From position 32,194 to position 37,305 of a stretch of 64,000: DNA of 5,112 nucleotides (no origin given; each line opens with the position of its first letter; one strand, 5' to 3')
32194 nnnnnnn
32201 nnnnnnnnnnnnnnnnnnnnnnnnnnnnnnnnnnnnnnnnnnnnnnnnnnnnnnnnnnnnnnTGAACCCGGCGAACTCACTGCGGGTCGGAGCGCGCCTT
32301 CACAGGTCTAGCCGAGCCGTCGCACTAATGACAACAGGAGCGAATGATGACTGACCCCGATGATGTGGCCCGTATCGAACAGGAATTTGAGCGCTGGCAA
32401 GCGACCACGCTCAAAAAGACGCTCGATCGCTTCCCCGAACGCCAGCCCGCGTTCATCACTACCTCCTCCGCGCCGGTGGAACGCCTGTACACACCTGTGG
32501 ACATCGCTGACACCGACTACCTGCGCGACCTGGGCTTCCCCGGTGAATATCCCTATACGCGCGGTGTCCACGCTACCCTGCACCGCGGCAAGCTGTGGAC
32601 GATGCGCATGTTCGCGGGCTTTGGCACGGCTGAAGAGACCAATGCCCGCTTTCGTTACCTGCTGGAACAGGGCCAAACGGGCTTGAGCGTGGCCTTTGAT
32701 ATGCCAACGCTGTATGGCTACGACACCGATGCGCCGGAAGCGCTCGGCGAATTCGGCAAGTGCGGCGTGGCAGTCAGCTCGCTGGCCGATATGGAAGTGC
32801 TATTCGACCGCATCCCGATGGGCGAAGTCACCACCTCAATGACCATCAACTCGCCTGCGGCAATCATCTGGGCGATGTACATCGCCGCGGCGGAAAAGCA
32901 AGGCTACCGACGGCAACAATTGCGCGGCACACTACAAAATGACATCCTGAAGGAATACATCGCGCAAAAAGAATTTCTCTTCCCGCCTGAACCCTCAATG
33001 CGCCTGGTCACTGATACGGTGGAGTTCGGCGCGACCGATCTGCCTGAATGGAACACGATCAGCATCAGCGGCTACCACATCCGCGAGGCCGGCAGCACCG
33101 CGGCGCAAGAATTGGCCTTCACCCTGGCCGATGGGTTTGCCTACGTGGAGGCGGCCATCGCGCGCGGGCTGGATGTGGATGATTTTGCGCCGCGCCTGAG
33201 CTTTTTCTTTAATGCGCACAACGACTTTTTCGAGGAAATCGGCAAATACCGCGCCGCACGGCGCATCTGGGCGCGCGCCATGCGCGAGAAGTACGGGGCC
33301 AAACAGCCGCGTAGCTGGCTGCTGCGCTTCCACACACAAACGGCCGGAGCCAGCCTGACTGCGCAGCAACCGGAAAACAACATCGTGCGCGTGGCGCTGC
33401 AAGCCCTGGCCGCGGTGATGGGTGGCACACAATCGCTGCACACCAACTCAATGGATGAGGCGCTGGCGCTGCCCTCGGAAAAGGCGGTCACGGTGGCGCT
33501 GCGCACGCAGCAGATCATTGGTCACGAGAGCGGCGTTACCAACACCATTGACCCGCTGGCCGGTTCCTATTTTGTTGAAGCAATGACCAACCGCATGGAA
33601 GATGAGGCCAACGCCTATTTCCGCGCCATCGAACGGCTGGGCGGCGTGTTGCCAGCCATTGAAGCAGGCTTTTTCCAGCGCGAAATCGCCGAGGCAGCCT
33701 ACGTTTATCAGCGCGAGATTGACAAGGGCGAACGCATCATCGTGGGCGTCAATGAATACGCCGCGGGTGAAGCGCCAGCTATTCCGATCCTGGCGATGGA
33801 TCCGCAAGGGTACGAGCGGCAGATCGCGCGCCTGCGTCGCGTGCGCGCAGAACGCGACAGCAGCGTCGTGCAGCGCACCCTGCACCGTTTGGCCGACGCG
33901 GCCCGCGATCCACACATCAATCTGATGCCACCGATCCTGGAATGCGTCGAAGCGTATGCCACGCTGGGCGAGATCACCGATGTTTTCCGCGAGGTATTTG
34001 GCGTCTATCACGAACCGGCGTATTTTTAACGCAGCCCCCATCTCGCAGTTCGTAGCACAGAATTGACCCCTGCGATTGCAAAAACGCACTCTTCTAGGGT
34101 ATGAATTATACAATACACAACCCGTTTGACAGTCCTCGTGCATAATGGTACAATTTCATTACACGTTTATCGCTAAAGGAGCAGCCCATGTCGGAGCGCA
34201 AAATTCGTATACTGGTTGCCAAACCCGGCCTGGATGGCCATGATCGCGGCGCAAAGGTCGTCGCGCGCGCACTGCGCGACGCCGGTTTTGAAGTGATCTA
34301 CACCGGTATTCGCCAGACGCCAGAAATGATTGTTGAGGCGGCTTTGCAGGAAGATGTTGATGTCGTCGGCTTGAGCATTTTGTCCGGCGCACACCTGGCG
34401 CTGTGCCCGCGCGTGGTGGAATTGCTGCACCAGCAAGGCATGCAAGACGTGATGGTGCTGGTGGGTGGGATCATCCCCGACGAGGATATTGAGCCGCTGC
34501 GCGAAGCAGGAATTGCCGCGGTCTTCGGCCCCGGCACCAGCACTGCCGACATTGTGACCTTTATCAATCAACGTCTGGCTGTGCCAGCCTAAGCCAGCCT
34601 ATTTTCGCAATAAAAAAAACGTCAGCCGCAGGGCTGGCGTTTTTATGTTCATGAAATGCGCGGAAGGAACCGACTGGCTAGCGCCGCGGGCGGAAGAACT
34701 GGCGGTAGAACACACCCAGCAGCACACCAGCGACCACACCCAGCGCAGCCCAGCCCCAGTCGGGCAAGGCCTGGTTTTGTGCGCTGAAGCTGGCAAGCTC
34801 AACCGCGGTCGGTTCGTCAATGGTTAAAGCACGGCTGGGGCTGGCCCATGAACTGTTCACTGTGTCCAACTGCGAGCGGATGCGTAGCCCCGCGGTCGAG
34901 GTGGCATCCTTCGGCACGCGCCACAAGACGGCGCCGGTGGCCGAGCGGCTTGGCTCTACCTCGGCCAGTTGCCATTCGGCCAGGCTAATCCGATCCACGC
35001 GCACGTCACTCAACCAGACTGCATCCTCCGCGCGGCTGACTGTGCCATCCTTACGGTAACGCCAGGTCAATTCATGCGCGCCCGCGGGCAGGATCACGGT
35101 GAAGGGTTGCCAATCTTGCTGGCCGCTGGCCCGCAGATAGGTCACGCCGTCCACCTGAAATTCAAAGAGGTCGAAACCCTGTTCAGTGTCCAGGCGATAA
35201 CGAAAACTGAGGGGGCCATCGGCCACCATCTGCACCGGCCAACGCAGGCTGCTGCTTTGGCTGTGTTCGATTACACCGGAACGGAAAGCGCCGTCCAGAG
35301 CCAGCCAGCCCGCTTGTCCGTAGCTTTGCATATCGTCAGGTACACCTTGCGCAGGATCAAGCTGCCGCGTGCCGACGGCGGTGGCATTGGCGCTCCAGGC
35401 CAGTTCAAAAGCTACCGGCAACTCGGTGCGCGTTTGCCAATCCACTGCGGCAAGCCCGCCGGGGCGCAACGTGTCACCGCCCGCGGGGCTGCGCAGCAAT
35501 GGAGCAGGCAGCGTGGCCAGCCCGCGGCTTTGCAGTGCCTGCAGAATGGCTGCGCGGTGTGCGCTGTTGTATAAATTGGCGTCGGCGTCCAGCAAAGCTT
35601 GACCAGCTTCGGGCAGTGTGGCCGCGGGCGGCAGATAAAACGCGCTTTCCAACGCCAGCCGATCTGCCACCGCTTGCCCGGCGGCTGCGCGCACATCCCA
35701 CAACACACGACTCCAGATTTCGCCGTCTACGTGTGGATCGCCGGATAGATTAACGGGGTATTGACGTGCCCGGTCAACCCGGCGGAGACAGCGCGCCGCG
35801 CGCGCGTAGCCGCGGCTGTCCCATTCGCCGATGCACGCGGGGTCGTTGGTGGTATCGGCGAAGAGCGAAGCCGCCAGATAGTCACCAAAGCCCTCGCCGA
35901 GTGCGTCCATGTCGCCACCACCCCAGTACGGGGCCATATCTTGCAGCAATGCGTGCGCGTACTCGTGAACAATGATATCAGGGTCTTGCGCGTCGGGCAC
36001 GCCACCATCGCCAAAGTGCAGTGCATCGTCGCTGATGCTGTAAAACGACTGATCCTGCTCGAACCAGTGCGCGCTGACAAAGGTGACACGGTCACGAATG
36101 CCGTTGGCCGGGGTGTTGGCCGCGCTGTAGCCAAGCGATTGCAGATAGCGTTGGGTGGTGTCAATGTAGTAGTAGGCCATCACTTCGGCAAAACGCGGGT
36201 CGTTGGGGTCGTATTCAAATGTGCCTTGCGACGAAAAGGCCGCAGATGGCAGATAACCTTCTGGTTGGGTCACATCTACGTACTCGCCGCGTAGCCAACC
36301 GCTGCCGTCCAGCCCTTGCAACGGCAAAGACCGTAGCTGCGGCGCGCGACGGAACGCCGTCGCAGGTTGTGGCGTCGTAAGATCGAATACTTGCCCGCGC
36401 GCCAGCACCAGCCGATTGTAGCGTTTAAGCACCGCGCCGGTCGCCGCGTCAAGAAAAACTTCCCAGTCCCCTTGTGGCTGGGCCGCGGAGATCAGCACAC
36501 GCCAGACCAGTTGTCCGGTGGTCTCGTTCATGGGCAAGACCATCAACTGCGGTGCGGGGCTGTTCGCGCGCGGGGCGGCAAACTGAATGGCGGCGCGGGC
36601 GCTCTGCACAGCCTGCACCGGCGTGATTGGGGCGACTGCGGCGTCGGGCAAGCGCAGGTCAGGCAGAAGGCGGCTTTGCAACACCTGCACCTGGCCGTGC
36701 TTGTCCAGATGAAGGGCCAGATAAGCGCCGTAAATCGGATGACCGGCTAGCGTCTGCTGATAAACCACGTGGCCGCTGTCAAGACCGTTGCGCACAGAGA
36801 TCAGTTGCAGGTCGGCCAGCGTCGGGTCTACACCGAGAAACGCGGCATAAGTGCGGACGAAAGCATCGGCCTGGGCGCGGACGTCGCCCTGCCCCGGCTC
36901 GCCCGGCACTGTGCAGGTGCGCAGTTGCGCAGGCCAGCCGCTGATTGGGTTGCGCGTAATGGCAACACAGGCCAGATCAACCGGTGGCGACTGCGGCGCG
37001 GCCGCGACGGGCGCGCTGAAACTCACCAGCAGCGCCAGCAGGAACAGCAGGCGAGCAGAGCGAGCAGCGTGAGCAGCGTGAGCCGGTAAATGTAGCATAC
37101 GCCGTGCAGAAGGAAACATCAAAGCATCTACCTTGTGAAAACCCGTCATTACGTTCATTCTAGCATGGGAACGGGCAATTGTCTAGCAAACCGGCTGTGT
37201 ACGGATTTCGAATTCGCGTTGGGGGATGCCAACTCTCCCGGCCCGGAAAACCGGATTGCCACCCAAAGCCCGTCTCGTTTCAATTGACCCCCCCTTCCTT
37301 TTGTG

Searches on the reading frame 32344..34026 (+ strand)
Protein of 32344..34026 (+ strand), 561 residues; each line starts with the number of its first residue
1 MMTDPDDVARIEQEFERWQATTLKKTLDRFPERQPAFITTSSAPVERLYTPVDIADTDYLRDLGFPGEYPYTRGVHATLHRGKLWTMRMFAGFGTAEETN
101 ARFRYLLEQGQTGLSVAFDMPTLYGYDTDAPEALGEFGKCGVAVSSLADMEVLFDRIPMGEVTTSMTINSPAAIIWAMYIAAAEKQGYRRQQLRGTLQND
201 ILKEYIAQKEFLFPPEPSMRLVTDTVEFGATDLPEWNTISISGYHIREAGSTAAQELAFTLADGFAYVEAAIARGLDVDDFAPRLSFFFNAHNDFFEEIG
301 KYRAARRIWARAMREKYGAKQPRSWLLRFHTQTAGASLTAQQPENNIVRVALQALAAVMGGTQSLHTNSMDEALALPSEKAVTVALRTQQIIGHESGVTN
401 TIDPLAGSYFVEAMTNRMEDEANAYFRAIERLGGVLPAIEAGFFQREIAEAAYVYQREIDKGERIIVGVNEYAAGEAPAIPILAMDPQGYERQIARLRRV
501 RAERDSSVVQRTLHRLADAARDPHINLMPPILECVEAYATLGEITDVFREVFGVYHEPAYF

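Call 52: search_protein_families(library=pfam, proteins=[window:32344-34026:+], max_evalue=0.00001)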
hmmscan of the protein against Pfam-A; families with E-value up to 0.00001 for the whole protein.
window:32344-34026:+ (561 aa): 1 family
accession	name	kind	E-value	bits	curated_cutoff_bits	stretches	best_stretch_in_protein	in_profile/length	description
PF01642.28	MM_CoA_mutase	-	2.6e-222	739.4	22.1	1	39-553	2-512/512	Methylmalonyl-CoA mutase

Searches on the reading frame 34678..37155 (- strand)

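Call 52: search_protein_families(library=pfam, proteins=[window:34678-37155:-], max_evalue=0.00001)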
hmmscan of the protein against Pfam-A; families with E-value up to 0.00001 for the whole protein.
window:34678-37155:- (825 aa): 2 families
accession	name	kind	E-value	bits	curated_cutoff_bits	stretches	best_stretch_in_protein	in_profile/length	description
PF02128.21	Peptidase_M36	-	6e-10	39.3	23.3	1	391-546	179-364/368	Fungalysin metallopeptidase (M36)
PF07504.19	FTP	-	1.2e-06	28.7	21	1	128-157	16-45/51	Fungalysin/Thermolysin Propeptide Motif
